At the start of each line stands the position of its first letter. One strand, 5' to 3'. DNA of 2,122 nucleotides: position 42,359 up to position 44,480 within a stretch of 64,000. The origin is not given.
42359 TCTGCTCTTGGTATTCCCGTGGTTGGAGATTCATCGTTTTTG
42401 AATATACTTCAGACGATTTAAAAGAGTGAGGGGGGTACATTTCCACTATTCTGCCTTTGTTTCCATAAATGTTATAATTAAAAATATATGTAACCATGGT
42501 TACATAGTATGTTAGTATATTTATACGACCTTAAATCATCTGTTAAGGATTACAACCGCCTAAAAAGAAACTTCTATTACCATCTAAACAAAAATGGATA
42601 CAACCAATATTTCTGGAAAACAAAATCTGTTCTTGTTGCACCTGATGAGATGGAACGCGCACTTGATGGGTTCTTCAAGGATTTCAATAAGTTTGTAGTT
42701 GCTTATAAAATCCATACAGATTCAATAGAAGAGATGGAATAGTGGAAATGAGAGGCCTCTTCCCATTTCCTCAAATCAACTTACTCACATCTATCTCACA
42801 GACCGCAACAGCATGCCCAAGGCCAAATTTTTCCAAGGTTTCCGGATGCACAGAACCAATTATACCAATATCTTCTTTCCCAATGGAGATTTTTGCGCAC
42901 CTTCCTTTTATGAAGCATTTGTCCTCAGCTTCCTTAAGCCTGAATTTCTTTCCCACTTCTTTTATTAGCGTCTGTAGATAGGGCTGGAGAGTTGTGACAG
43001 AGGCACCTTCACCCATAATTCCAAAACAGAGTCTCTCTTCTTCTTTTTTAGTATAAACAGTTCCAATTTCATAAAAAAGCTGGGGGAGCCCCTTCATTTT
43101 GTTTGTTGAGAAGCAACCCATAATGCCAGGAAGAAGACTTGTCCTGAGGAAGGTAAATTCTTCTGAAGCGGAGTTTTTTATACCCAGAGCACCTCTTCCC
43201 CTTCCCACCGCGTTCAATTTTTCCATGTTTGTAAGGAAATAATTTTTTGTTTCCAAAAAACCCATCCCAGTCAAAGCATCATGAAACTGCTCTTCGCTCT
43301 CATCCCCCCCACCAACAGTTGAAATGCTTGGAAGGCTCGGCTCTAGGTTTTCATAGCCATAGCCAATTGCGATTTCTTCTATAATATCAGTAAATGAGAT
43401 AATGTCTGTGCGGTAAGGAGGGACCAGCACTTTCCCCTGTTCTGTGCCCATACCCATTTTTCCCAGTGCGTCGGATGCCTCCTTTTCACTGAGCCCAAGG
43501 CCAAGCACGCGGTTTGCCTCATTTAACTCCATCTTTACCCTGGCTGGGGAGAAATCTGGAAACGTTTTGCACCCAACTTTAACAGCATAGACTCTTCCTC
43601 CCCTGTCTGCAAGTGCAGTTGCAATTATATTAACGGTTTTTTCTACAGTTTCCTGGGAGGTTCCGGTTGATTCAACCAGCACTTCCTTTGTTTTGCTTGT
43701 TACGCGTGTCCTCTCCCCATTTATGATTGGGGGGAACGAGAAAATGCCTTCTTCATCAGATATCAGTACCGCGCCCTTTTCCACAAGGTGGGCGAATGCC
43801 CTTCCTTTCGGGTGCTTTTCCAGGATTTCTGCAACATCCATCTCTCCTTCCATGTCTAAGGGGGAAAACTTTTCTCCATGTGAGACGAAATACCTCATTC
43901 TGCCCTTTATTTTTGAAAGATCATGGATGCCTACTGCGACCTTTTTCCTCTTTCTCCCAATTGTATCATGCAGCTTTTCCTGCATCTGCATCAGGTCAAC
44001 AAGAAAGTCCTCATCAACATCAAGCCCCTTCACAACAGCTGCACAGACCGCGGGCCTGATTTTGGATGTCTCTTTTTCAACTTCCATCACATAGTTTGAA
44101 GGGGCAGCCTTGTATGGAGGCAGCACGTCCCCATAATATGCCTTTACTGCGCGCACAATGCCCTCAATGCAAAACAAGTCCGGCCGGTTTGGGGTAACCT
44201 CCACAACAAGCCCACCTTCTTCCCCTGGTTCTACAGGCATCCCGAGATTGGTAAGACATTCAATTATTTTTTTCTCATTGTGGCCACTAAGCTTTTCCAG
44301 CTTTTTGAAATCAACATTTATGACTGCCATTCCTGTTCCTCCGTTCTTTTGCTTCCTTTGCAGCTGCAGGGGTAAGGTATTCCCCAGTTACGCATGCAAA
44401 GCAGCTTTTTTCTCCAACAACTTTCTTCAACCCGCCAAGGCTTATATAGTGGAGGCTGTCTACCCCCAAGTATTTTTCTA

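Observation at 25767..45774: Perfect 16-bp palindrome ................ occurs four times, always intergenic: candidate operator of an undescribed regulon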

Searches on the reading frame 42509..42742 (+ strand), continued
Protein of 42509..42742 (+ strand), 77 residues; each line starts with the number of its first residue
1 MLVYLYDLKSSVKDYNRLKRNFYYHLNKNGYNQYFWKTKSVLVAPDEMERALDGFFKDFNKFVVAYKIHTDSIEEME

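Call 76: search_protein_representatives(alignment_id=A2)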
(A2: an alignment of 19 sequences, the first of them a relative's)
Query: 19 sequences, 77 profile positions. Proteins with E-value up to 0.001 (for the whole library): 71; up to 1e-10: 46; up to 1e-30: 1. The best 71 are listed.
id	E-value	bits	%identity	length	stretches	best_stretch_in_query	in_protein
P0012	3.7e-38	145.8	-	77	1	1-77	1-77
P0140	1.5e-22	95.8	-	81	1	1-77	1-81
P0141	1.9e-22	95.4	-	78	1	1-76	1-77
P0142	2.3e-22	95.2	-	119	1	2-76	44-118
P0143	1.7e-21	92.4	-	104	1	2-76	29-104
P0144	3.2e-21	91.5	-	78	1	1-76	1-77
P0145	5.4e-21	90.8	-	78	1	1-73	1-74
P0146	6.3e-21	90.6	-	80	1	2-76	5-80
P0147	2.4e-20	88.7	-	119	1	1-76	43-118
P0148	2.8e-20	88.5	-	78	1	1-76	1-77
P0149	1.1e-19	86.6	-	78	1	2-75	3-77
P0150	3.5e-19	85.0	-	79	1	2-76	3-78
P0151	6.1e-19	84.2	-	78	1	1-76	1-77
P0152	1.1e-18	83.4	-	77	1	1-74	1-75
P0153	2.1e-18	82.4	-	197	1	2-77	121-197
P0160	8.0e-17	77.4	-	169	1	1-60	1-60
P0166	1.9e-15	73.0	-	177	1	2-75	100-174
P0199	2.3e-05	40.7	-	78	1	4-75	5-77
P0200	7.0e-05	39.1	-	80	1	5-75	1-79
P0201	7.1e-05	39.1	-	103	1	1-76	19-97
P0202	1.1e-04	38.5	-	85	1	2-72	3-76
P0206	3.4e-04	37.0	-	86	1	2-71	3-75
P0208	3.8e-04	36.8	-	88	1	2-74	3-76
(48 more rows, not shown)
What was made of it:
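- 42509..42742 (+): 77-aa ORF with a Cas2/VapD-like fold (beta-alpha-beta-alpha-beta). It is the candidate autoregulated binding protein of the palindrome. Narrow family: 71 representatives in 1.84e9 proteins (call 76).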

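Call 77: search_protein_families(library=pfam, proteins=[P0153, P0166, P0160, P0142, P0199, P0200, P0201, P0202, P0206, P0208], max_evalue=1)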
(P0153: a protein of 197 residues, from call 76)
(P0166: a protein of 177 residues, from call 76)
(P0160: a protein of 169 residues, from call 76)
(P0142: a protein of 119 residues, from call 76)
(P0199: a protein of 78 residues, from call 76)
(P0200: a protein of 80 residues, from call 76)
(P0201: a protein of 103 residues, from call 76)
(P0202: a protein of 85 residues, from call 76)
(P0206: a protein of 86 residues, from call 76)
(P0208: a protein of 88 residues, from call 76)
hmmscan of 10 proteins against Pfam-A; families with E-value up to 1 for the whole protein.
P0153 (197 aa): 1 family
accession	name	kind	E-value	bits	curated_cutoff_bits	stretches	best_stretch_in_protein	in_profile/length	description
PF24669.2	Ddi2_HDD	-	0.051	14.1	32.8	1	11-38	34-61/66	Ddi2 HDD domain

P0166 (177 aa): 1 family
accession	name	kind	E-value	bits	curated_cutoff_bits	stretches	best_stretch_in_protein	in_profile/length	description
PF03157.18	Glutenin_hmw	-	0.22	10.4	50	1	10-103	195-283/786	High molecular weight glutenin subunit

P0160 (169 aa): 0 families

P0142 (119 aa): 0 families

P0199 (78 aa): 2 families
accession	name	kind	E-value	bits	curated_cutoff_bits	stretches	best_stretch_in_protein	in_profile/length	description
PF09827.14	CRISPR_Cas2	-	0.026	15.1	23.8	1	1-60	1-52/74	CRISPR associated protein Cas2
PF10524.14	NfI_DNAbd_pre-N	-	0.088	13.1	27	0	53-68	6-21/41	Nuclear factor I protein pre-N-terminus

P0200 (80 aa): 0 families

P0201 (103 aa): 2 families
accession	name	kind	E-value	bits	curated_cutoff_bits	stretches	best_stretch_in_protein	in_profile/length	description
PF05573.18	NosL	-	0.026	15.3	24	1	9-102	48-126/131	NosL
PF00830.24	Ribosomal_L28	-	0.071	13.6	27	0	27-49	15-33/60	Ribosomal L28 family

P0202 (85 aa): 2 families
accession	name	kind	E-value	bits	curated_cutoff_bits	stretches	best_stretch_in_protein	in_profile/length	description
PF09737.14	Det1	-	0.052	13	25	1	2-50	159-211/412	De-etiolated protein 1 Det1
PF15005.11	IZUMO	-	0.15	13.1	25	1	9-64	53-108/143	Izumo sperm-egg fusion, Ig domain-associated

P0206 (86 aa): 0 families

P0208 (88 aa): 0 families
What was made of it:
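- On Cas2 / VapD family (for the 77-aa protein): One distant member gives Pfam Cas2 at E = 0.026, below the family cut-off (call 77).
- Closest known: Cas2 / VapD family. Same: One distant family member touches Pfam Cas2 at E = 0.026 (call 77).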

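Call 96: search_protein_families(library=padloc, proteins=[window:42509-42742:+], max_evalue=0.01)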
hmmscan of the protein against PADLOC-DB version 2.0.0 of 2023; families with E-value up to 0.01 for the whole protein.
window:42509-42742:+ (77 aa): 1 family
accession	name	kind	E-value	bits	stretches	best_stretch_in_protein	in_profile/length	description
PDLC02396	pAgo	-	0.0069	12.7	1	3-49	18-63/683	-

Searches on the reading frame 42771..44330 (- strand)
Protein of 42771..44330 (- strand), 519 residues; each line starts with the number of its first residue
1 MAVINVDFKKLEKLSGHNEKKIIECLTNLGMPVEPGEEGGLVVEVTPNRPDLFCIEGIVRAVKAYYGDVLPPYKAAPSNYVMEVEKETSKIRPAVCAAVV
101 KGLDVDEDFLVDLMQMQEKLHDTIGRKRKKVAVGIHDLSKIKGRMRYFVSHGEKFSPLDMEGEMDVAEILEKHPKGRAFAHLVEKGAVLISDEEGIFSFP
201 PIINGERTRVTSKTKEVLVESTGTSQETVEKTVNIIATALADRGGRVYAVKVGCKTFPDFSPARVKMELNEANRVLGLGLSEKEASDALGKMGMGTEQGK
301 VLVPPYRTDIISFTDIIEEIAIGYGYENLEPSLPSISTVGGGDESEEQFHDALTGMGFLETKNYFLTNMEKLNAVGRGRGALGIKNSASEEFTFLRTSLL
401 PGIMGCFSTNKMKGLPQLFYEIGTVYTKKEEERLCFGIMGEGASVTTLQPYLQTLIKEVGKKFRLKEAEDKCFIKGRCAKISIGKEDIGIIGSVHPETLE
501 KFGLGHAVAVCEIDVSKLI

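Call 10: search_protein_families(library=pfam, proteins=[window:42771-44330:-])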
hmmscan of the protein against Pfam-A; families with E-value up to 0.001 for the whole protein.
window:42771-44330:- (519 aa): 4 families
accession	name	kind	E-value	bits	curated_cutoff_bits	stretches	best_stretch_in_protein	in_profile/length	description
PF17759.6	tRNA_synthFbeta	-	1.1e-36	126.7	22.4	1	331-515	3-214/214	Phenylalanyl tRNA synthetase beta chain CLM domain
PF03484.21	B5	-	2.1e-22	79.5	28.6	1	265-326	1-67/67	tRNA synthetase B5 domain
PF03483.22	B3_4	-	1e-10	41.9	29.3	1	132-233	52-136/174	B3/4 domain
PF18262.7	PhetRS_B1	-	3.6e-05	24.4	26.8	0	42-67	57-82/83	Phe-tRNA synthetase beta subunit B1 domain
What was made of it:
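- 42771..45702 (-): purF-pheT operon, downstream of copy 4. call 10.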
